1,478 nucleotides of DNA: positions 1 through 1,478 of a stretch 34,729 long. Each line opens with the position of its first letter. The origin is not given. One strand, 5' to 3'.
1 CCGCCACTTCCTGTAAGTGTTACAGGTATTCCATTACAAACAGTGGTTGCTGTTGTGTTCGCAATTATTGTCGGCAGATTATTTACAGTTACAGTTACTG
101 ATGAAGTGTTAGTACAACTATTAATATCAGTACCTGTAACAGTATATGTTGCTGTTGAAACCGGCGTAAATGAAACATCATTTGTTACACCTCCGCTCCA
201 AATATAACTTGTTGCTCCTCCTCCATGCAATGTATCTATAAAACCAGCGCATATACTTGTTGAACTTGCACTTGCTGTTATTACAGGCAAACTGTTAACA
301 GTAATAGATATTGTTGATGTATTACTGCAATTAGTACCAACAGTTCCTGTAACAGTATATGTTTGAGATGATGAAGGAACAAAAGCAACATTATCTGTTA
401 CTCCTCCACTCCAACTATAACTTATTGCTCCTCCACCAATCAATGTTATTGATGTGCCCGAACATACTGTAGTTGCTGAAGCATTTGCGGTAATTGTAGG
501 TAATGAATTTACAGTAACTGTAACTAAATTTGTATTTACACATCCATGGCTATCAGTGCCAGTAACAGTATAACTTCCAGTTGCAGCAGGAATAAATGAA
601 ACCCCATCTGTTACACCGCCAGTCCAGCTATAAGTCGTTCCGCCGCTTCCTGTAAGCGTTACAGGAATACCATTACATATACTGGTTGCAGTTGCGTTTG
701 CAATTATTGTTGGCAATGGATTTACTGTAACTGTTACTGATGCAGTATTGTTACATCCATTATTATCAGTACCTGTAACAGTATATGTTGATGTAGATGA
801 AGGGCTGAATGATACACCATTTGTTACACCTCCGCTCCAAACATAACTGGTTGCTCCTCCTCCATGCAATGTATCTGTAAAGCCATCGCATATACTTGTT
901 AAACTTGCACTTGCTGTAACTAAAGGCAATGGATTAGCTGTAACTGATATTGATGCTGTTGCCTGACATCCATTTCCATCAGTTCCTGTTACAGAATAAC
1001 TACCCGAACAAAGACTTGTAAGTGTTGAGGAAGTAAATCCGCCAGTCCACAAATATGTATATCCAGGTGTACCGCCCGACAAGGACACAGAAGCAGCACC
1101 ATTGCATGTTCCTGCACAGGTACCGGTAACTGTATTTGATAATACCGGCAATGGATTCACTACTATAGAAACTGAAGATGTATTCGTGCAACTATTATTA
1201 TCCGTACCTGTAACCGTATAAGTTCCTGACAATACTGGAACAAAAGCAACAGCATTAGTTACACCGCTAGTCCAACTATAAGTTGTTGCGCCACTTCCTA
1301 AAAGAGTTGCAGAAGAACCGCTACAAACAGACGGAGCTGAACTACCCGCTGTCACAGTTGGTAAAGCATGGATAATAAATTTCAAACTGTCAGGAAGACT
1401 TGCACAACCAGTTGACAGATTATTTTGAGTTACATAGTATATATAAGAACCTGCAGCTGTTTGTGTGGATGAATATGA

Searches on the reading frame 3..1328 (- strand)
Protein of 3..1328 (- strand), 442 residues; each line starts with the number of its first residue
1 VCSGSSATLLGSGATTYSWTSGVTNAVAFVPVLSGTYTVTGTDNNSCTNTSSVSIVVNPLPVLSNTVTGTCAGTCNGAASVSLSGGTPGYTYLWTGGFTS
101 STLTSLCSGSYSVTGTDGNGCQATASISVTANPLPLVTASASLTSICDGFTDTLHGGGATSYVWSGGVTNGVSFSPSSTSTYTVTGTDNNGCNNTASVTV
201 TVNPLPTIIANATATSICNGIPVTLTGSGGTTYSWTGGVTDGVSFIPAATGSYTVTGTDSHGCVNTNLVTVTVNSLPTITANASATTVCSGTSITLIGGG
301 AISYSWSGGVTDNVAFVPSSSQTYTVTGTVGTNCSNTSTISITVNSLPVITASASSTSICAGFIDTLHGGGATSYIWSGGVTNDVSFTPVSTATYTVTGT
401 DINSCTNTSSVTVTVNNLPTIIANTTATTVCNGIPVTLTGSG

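Call 76: search_protein_families(library=pfam, proteins=[window:3-1328:-], max_evalue=0.1)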
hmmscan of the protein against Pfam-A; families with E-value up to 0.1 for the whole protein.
window:3-1328:- (442 aa): 2 families
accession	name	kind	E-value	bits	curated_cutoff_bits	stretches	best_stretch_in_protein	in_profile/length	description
PF22352.2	K319L-like_PKD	-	0.00082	19.8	27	0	179-202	61-84/84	K319L-like, PKD domain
PF17960.7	TIG_plexin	-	0.082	13.3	22.7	0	404-423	6-24/89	TIG domain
